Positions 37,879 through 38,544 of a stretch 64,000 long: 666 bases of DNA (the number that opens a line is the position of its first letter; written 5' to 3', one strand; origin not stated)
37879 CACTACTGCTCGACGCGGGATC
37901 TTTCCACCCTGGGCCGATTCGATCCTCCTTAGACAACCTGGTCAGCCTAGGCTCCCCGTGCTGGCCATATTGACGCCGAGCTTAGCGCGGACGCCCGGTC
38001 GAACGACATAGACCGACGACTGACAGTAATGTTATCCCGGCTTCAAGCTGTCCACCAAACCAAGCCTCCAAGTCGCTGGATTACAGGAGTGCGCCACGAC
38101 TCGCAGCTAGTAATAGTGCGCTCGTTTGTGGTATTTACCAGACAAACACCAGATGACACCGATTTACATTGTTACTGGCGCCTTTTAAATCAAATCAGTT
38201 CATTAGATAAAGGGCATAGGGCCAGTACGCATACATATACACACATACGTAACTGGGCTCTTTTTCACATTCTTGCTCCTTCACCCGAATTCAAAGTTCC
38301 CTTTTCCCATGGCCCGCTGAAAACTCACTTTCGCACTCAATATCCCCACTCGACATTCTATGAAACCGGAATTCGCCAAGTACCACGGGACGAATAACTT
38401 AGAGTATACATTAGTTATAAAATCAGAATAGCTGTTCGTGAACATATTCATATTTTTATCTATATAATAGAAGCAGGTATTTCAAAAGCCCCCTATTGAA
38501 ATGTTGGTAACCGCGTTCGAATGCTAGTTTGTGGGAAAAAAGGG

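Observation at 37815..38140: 7SL (SRP) RNA gene next to TCTP-B; the overlapping ORF and the Alu-like look are artefacts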

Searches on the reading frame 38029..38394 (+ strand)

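Call 12: search_protein_families(library=pfam, max_evalue=1, proteins=[window:38029-38394:+])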
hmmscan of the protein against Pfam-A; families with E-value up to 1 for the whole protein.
seq(122 aa): 1 family
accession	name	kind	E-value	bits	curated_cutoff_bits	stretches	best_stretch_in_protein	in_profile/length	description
PF03090.23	Replicase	-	0.056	14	26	1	46-112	59-123/130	Replicase family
